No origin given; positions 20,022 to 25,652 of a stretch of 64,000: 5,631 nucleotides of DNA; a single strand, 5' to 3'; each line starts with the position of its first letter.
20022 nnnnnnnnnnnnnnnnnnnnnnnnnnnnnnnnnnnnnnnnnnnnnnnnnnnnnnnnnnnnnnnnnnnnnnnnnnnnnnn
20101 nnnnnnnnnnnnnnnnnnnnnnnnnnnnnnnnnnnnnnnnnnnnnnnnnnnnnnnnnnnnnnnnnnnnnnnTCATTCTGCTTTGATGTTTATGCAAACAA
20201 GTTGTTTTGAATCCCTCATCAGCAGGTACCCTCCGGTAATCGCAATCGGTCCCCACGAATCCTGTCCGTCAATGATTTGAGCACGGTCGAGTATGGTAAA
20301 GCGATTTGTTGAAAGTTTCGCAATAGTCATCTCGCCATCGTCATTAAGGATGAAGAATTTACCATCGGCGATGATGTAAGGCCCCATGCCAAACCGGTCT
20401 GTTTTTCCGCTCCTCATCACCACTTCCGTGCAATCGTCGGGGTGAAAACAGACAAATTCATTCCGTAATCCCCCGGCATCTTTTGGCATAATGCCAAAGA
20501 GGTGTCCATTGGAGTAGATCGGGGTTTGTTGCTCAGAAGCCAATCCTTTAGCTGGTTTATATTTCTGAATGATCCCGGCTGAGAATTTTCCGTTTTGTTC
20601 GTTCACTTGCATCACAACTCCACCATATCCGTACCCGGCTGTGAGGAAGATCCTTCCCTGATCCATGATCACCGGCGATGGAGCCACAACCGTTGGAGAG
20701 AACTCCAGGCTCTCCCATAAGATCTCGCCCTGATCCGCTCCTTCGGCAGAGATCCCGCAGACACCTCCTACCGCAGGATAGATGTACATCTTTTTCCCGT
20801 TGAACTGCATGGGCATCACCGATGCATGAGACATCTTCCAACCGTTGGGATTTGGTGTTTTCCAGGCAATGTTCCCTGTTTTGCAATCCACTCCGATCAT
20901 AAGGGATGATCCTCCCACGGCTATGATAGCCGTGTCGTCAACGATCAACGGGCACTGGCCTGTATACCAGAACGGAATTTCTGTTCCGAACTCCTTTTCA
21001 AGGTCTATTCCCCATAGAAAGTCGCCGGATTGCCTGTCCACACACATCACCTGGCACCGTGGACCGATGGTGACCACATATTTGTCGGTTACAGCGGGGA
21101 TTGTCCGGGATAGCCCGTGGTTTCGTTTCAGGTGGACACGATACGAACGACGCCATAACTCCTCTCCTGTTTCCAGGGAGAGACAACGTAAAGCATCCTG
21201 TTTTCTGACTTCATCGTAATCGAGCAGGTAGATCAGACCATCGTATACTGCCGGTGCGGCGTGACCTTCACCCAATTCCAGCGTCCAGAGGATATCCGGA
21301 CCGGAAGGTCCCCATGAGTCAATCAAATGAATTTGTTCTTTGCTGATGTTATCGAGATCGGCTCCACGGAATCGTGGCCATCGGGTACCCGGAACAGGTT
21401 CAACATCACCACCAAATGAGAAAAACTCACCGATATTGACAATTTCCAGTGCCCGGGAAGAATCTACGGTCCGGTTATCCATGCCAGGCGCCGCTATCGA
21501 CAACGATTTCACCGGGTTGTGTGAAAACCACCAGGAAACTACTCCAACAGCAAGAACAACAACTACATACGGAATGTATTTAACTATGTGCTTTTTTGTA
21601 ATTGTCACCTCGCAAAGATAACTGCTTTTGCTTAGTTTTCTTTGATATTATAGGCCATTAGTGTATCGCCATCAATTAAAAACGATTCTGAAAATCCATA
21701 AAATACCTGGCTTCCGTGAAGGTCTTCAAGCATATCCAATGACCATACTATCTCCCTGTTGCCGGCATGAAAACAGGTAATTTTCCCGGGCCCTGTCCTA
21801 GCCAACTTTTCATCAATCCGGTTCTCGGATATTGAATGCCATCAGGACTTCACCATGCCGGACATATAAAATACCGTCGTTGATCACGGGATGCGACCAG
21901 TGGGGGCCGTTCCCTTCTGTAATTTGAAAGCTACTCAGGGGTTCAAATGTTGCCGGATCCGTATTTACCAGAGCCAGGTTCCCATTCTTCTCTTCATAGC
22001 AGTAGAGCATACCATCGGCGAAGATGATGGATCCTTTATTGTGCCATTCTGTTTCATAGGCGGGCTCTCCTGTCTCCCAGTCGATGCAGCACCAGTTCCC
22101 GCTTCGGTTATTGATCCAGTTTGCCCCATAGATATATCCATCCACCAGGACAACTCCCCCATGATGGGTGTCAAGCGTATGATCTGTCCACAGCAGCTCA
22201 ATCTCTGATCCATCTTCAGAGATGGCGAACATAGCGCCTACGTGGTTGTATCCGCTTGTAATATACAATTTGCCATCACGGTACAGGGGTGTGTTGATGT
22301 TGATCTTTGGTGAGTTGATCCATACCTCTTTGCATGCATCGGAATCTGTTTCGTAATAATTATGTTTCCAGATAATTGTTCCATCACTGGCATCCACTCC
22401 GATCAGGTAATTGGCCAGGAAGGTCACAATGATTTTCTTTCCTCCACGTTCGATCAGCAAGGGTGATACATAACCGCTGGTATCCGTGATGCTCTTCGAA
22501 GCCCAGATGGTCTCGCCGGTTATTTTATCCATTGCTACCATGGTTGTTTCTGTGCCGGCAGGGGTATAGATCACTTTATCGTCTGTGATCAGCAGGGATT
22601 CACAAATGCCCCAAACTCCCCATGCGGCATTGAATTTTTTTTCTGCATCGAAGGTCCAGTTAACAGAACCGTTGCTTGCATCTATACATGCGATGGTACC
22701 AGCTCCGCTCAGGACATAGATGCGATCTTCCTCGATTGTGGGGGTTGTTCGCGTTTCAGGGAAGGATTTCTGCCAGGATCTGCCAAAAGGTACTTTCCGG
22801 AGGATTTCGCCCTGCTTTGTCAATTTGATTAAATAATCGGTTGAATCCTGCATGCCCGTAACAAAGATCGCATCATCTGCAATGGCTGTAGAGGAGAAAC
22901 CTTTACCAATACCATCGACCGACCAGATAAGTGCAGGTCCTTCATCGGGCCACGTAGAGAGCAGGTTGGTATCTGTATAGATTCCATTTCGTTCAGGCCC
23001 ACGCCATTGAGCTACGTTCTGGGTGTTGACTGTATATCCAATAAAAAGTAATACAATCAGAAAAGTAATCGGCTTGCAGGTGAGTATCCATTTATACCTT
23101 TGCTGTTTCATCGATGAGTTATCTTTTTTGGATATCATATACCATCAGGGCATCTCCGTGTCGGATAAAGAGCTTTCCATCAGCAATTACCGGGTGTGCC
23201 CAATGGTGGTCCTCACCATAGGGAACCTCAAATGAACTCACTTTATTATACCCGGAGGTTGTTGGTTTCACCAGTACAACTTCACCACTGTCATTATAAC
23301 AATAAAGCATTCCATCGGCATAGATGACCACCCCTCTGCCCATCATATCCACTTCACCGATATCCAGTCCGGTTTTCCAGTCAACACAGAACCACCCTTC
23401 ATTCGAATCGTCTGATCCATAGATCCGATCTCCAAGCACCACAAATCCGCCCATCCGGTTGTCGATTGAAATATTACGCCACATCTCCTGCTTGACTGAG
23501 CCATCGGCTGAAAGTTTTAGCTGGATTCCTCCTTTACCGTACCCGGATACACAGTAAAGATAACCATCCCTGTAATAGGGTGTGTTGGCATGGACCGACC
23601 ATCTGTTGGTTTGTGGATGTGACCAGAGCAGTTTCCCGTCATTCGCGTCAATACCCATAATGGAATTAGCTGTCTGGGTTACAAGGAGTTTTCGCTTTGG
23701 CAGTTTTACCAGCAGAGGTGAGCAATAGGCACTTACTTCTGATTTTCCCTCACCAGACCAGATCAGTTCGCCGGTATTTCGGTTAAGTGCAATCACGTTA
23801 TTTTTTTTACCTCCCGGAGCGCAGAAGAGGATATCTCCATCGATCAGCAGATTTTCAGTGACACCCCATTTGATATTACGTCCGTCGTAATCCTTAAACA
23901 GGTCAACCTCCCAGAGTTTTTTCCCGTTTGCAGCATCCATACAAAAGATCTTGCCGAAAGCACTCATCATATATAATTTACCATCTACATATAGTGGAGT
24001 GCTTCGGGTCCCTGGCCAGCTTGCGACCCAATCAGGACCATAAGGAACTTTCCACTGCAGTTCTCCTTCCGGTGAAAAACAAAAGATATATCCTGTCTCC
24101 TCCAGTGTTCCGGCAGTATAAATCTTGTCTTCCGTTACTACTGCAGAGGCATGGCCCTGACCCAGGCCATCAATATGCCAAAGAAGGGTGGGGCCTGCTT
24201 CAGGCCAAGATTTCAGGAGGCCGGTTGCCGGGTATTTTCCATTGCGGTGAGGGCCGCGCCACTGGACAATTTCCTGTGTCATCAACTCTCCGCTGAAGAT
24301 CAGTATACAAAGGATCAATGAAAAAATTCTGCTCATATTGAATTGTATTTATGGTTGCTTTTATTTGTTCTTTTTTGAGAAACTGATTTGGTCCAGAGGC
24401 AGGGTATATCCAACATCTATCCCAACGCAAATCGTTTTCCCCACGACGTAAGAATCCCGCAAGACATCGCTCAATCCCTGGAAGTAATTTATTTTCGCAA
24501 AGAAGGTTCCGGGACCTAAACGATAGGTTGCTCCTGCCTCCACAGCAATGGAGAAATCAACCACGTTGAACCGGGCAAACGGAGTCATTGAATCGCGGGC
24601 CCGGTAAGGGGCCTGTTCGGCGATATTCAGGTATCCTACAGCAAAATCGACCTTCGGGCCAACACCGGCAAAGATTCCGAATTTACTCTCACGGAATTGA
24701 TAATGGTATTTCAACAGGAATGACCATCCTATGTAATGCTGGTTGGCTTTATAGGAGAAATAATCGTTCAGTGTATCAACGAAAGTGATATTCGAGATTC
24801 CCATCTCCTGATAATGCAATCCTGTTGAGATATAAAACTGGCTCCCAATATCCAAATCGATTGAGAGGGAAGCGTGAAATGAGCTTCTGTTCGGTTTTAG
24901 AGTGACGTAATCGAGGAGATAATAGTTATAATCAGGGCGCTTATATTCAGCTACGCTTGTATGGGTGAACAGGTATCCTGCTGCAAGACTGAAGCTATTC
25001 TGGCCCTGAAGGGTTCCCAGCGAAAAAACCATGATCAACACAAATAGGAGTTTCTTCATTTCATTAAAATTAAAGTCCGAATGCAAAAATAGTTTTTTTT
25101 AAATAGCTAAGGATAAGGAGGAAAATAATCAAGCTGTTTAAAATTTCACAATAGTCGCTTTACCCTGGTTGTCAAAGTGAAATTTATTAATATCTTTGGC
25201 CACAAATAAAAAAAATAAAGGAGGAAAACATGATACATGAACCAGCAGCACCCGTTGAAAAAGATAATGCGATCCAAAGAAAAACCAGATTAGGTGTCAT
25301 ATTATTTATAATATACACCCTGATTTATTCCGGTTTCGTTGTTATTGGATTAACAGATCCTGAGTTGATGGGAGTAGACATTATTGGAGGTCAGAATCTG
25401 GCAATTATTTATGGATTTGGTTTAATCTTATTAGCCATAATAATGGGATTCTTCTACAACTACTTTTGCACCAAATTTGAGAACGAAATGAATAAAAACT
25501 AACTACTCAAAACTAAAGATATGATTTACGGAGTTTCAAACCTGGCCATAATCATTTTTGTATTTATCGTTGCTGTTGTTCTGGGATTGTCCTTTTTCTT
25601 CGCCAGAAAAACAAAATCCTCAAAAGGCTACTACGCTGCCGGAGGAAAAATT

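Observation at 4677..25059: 14-gene cluster resembling an uncharacterised cytoplasm-to-periplasm redox system built on PQQ-like propellers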

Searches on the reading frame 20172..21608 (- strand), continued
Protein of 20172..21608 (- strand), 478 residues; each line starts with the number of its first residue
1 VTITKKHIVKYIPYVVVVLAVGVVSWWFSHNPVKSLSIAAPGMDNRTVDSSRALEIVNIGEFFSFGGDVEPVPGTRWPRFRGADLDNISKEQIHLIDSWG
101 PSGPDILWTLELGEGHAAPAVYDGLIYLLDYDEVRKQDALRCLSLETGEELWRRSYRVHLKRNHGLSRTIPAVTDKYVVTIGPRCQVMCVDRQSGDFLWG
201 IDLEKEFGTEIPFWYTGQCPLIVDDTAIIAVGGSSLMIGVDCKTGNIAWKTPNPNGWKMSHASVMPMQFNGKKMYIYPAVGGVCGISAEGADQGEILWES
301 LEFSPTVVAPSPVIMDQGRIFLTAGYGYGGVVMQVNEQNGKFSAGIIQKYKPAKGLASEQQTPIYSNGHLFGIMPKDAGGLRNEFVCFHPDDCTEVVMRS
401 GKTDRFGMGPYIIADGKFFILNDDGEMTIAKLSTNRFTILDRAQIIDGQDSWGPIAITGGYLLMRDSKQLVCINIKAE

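Call 80: find_encoding_contigs(protein=P0121, flank=1000, max_places=4)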
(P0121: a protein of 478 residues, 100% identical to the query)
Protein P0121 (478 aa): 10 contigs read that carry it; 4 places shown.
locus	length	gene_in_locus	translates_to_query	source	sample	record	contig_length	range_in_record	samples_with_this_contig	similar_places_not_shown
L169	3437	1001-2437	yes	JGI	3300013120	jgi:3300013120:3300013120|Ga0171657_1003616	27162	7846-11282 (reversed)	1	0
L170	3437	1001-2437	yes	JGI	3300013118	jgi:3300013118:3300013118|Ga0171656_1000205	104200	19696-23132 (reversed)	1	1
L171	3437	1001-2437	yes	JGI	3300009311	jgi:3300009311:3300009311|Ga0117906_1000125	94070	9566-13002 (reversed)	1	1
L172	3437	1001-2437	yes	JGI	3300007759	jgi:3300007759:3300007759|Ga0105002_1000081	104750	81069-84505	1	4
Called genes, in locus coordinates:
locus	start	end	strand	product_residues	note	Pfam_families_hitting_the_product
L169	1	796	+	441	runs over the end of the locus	PF13360:PQQ_2, PF01011:PQQ (faint), PF13570:Beta-prop_ACSF4 (weak)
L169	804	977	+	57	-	-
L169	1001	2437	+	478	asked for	PF13360:PQQ_2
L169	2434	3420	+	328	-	PF01436:NHL (faint)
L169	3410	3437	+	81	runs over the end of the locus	-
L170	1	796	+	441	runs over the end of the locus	PF13360:PQQ_2, PF01011:PQQ (faint), PF13570:Beta-prop_ACSF4 (weak)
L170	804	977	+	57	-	-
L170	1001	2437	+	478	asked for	PF13360:PQQ_2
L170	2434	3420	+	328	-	PF01436:NHL (faint)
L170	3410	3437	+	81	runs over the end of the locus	-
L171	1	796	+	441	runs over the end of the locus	PF13360:PQQ_2, PF01011:PQQ (faint), PF13570:Beta-prop_ACSF4 (weak)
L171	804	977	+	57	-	-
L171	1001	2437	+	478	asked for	PF13360:PQQ_2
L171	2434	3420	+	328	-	PF01436:NHL (faint)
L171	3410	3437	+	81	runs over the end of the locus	-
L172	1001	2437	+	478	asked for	PF13360:PQQ_2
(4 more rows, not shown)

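Call 84: search_protein_families(library=pfam, proteins=[P0269, P0245, P0250, P0253, P0315], max_evalue=0.0001)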
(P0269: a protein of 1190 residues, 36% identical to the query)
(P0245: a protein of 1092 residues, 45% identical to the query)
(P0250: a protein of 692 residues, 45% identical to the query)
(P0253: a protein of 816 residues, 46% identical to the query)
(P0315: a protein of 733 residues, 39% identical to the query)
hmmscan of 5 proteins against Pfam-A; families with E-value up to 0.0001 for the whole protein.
P0269 (1190 aa): 6 families
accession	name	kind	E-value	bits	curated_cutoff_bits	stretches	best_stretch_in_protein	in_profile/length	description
PF13360.13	PQQ_2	-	1e-53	182.8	27.6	4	859-1111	2-232/233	Outer membrane protein assembly factor BamB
PF05569.17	Peptidase_M56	-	1.7e-37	129.7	31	1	7-311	9-270/296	BlaR1 peptidase M56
PF13570.13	Beta-prop_ACSF4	-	4.7e-28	99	133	2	550-769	26-241/329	Beta-alanine-activating enzyme, beta-propeller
PF01011.28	PQQ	-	1.3e-14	54.3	26.7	1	872-982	29-149/595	Glucose/ethanol/alcohol dehydrogenase, beta-propeller domain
PF25293.1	Beta-prop_EMC1_N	-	3.6e-06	27.3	34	0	630-712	32-113/219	EMC1 N-terminal beta-propeller domain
PF03478.24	Beta-prop_KIB1-4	-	5.2e-05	23.3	27.4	0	1078-1186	112-217/242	KIB1-4 beta-propeller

P0245 (1092 aa): 4 families
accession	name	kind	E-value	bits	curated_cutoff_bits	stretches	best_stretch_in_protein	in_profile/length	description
PF13243.12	SQHop_cyclase_C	-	3.5e-28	99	26.1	1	331-519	50-241/319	Squalene-hopene cyclase C-terminal domain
PF13360.13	PQQ_2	-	1e-25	91.2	27.6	3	751-900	6-136/233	Outer membrane protein assembly factor BamB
PF13249.12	SQHop_cyclase_N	-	5.9e-18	65.5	26.2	1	19-129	5-113/291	Squalene-hopene cyclase N-terminal domain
PF00432.27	Prenyltrans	-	2.3e-10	40.8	26.5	1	358-545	38-209/304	Prenyltransferase alpha-alpha toroid domain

P0250 (692 aa): 6 families
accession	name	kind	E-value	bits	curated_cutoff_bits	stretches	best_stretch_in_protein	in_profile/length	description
PF13646.12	HEAT_2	-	1.2e-24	86.8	27.7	2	34-119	5-87/88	HEAT repeats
PF02985.28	HEAT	-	2.1e-21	74.4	23.5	0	99-119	4-24/31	HEAT repeat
PF13360.13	PQQ_2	-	3.7e-14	53.4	27.6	0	452-542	7-81/233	Outer membrane protein assembly factor BamB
PF13513.12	HEAT_EZ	-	9.1e-07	29.7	27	0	97-119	30-52/55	HEAT-like repeat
PF12717.13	Cnd1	-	1.1e-06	29.3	26.4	0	35-89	28-85/162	non-SMC mitotic condensation complex subunit 1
PF01602.26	Adaptin_N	-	1.4e-05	24.3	37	0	196-251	85-142/524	Adaptin N terminal region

P0253 (816 aa): 3 families
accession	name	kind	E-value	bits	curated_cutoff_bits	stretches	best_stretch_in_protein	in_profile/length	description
PF13360.13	PQQ_2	-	9.9e-24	84.7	27.6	1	131-379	4-232/233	Outer membrane protein assembly factor BamB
PF13570.13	Beta-prop_ACSF4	-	5.3e-08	33.1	133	1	132-382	31-253/329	Beta-alanine-activating enzyme, beta-propeller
PF01436.27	NHL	-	9.2e-05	22.7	20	0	785-809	3-27/28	NHL repeat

P0315 (733 aa): 3 families
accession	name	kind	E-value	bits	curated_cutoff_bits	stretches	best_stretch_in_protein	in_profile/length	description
PF13360.13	PQQ_2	-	5.3e-23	82.3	27.6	1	88-338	5-232/233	Outer membrane protein assembly factor BamB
PF13570.13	Beta-prop_ACSF4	-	5.7e-06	26.4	133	1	88-373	31-290/329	Beta-alanine-activating enzyme, beta-propeller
PF01436.27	NHL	-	3.6e-05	24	20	0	691-713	6-28/28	NHL repeat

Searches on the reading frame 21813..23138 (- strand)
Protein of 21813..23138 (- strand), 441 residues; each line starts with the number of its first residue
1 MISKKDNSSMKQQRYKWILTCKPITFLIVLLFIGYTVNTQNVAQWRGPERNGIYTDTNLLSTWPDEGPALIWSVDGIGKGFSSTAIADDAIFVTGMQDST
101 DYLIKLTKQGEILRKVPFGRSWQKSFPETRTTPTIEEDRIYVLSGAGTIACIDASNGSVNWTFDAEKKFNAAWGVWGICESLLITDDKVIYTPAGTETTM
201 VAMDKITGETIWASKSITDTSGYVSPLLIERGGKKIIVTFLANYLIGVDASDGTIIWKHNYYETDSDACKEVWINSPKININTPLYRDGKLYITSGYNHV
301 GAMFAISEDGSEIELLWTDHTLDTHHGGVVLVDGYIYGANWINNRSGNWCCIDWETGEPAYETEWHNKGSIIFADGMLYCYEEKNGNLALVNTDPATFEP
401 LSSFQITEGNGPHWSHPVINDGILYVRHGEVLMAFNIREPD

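Call 4: search_protein_families(library=pfam, proteins=[window:21813-23138:-], max_evalue=0.01)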
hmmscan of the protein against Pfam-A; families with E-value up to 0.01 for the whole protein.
window:21813-23138:- (441 aa): 4 families
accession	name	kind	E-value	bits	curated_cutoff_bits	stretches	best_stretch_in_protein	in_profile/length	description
PF13360.13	PQQ_2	-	9.6e-23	81.5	27.6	1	122-358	17-228/233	Outer membrane protein assembly factor BamB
PF13570.13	Beta-prop_ACSF4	-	3.8e-10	40.1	133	1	136-261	60-173/329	Beta-alanine-activating enzyme, beta-propeller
PF01011.28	PQQ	-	1.2e-08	34.5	26.7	1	124-170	44-90/595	Glucose/ethanol/alcohol dehydrogenase, beta-propeller domain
PF25293.1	Beta-prop_EMC1_N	-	0.0013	18.9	34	1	136-272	30-158/219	EMC1 N-terminal beta-propeller domain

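Call 6: search_protein_families(library=ncbifam, proteins=[window:21813-23138:-], max_evalue=0.001)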
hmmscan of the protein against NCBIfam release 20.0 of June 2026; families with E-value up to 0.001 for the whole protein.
window:21813-23138:- (441 aa): 5 families
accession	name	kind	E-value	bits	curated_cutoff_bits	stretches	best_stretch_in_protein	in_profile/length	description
TIGR03300.1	assembly_YfgL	equivalog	7.4e-11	41.3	285.2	1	123-260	45-172/377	outer membrane protein assembly factor BamB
TIGR03075.1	PQQ_enz_alc_DH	subfamily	1.3e-09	37.2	480.05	1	130-262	62-200/530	PQQ-dependent dehydrogenase, methanol/ethanol family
NF008351.0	PRK11138.1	equivalog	9.1e-09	34.3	423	1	130-261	62-188/394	outer membrane protein assembly factor BamB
NF053615.1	SerThrKinAfsKStmc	equivalog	0.00013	20.8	1300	1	122-254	559-685/809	protein serine/threonine kinase AfsK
TIGR03074.1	PQQ_membr_DH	subfamily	0.00017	19.6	832.65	0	129-172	205-248/783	membrane-bound PQQ-dependent dehydrogenase, glucose/quinate/shikimate family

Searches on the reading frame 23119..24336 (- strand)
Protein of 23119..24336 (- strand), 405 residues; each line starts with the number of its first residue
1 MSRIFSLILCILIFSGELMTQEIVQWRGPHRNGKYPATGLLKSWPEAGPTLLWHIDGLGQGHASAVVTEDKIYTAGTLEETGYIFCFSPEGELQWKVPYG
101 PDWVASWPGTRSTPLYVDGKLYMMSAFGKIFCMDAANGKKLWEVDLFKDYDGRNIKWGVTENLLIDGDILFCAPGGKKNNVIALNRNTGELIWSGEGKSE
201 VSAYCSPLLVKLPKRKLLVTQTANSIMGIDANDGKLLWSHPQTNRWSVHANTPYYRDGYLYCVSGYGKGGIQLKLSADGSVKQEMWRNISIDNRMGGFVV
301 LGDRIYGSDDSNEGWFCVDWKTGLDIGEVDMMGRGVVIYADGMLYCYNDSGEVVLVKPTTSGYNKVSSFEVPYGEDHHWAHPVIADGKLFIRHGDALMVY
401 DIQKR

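Call 4: search_protein_families(library=pfam, proteins=[window:23119-24336:-], max_evalue=0.01)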
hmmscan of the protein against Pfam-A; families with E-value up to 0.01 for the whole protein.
window:23119-24336:- (405 aa): 5 families
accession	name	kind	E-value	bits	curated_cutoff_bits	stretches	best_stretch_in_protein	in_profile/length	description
PF13360.13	PQQ_2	-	4.3e-25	89.2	27.6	1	82-323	3-227/233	Outer membrane protein assembly factor BamB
PF01011.28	PQQ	-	2.4e-11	43.5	26.7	1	110-149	49-88/595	Glucose/ethanol/alcohol dehydrogenase, beta-propeller domain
PF13570.13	Beta-prop_ACSF4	-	9.6e-09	35.5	133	1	121-244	22-133/329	Beta-alanine-activating enzyme, beta-propeller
PF03478.24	Beta-prop_KIB1-4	-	0.00036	20.6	27.4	0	336-391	116-169/242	KIB1-4 beta-propeller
PF23727.1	Beta-prop_FAM234A_B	-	0.00052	19.1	26.4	0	131-209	55-131/467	FAM234A/B beta-propeller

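Call 6: search_protein_families(library=ncbifam, proteins=[window:23119-24336:-], max_evalue=0.001)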
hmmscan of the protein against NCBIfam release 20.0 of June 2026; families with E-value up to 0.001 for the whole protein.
window:23119-24336:- (405 aa): 5 families
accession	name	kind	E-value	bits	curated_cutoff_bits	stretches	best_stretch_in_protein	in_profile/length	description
TIGR03300.1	assembly_YfgL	equivalog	3.6e-16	58.8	285.2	1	110-242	57-173/377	outer membrane protein assembly factor BamB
TIGR03075.1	PQQ_enz_alc_DH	subfamily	8.7e-13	47.7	480.05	1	108-197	59-148/530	PQQ-dependent dehydrogenase, methanol/ethanol family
NF008351.0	PRK11138.1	equivalog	5.2e-11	41.6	423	1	113-241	64-187/394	outer membrane protein assembly factor BamB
TIGR04528.1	acido_non_PQQ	subfamily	8.2e-09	34.7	650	1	110-201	50-134/493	acido-empty-quinoprotein group A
TIGR03074.1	PQQ_membr_DH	subfamily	2.6e-06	25.6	832.65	1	111-146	206-241/783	membrane-bound PQQ-dependent dehydrogenase, glucose/quinate/shikimate family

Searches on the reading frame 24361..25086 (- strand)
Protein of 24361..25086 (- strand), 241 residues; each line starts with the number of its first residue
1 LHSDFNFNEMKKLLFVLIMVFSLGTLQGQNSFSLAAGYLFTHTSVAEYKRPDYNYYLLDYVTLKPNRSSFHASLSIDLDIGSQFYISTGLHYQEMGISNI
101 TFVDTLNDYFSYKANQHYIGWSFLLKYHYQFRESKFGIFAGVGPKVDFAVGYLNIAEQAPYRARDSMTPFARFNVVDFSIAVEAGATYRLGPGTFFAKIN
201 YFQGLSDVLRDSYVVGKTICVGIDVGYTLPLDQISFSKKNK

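Call 4: search_protein_families(library=pfam, proteins=[window:24361-25086:-], max_evalue=0.01)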
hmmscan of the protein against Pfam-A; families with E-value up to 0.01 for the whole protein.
window:24361-25086:- (241 aa): 1 family
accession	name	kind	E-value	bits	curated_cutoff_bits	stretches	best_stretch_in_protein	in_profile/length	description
PF13568.12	OMP_b-brl_2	-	2.1e-10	41.4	27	1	31-209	10-174/175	Outer membrane protein beta-barrel domain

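Call 6: search_protein_families(library=ncbifam, proteins=[window:24361-25086:-], max_evalue=0.001)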
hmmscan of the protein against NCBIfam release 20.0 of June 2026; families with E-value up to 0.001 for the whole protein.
window:24361-25086:- (241 aa): 1 family
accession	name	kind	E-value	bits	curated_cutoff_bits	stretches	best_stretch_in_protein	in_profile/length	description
NF049866.1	outer_TDE1717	subfamily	1.5e-13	51.1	135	1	10-209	1-179/210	TDE1717 family outer membrane beta-barrel protein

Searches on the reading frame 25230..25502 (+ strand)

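Call 5: search_protein_families(library=pfam, proteins=[window:25230-25502:+], max_evalue=0.01)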
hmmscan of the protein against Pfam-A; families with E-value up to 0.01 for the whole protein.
window:25230-25502:+ (90 aa): 1 family
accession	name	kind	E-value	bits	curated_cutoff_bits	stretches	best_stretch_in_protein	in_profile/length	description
PF04341.17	DUF485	-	1.2e-10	41.7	28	1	16-85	11-81/88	Protein of unknown function, DUF485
